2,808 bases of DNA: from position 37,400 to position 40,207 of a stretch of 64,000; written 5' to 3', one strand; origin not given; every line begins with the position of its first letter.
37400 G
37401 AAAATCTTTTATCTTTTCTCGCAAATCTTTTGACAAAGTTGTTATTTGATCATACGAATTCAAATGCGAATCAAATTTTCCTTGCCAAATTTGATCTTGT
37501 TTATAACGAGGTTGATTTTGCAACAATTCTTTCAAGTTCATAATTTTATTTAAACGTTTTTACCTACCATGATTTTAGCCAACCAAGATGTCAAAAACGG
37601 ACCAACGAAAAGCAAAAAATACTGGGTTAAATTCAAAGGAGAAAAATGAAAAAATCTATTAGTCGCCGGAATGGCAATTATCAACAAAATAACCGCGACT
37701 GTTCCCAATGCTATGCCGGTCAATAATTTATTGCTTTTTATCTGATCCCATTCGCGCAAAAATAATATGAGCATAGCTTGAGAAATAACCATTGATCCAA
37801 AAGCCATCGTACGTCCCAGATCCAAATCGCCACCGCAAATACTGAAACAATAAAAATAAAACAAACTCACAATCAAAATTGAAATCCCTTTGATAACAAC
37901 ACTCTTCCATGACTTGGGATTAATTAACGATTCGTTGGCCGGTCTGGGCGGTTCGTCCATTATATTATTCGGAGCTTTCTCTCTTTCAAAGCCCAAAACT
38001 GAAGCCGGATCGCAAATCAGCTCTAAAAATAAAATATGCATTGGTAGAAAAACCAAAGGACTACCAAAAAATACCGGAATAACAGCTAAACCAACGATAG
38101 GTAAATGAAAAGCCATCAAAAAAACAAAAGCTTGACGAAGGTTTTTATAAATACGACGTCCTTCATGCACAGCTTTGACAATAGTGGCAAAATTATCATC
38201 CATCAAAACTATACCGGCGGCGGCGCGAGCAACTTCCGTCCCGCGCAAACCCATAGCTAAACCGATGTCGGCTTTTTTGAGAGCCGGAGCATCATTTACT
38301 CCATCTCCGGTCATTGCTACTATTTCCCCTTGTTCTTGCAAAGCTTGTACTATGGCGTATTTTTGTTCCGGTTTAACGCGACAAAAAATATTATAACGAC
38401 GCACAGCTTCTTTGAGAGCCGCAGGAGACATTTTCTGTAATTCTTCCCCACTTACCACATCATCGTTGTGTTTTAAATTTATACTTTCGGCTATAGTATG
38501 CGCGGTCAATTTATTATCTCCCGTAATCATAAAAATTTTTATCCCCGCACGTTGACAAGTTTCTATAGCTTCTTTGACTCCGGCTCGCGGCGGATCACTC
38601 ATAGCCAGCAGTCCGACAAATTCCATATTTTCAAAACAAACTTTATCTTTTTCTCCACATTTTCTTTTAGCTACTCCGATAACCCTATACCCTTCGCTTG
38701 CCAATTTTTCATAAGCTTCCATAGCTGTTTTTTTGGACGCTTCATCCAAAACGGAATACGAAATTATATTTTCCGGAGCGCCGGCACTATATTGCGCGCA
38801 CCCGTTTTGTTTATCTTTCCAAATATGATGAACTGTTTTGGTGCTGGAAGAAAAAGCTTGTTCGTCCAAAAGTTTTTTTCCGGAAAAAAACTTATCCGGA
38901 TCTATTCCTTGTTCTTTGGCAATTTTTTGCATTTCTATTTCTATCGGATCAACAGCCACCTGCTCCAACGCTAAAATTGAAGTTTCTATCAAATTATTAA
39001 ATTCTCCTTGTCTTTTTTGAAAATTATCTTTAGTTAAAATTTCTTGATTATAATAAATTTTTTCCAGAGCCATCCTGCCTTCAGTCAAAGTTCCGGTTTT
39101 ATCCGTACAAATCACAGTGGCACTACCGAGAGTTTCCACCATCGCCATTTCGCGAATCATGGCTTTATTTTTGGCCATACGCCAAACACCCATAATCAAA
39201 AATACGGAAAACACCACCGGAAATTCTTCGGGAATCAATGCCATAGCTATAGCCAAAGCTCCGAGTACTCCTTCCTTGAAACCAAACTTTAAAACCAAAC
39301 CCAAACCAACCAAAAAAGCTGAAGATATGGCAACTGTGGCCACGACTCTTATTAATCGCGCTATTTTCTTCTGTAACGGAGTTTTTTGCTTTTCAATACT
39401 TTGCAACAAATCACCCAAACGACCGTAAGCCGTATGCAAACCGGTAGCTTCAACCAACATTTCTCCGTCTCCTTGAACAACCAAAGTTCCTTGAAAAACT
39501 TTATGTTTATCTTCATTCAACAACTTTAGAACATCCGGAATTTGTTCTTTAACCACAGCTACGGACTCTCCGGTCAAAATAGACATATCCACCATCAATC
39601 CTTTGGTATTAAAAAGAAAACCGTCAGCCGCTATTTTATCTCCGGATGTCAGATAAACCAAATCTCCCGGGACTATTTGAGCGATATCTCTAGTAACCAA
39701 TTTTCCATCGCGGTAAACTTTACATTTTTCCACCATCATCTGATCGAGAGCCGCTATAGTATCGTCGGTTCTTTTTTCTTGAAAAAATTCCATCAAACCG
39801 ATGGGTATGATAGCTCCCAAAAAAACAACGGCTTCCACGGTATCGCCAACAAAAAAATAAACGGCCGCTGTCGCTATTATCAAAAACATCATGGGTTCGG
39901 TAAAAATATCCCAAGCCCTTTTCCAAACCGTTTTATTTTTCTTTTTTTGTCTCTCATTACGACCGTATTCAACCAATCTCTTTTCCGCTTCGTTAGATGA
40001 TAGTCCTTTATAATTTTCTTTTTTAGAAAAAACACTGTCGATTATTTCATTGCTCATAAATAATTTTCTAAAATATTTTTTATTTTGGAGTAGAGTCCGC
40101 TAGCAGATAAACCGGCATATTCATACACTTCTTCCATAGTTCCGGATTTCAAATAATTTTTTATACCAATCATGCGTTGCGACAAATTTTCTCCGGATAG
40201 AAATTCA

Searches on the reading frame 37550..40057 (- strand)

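Call 17: search_protein_families(library=pfam, proteins=[window:37550-40057:-], max_evalue=0.001)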
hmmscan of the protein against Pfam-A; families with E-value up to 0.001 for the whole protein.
window:37550-40057:- (835 aa): 5 families
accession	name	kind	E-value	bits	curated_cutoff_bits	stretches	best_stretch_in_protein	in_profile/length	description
PF00122.25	E1-E2_ATPase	-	7.7e-44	149.8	28.1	1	107-297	2-181/181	E1-E2 ATPase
PF00689.26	Cation_ATPase_C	-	1.2e-31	110.3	27.3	1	667-827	1-169/175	Cation transporting ATPase, C-terminus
PF00702.32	Hydrolase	-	7.3e-23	82.4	26.4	1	315-597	3-191/191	haloacid dehalogenase-like hydrolase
PF00690.31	Cation_ATPase_N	-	5.5e-12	45.6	20.4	1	15-66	17-68/69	Cation transporter/ATPase, N-terminus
PF08282.18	Hydrolase_3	-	5.1e-05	23.6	20.9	0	569-626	195-251/255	haloacid dehalogenase-like hydrolase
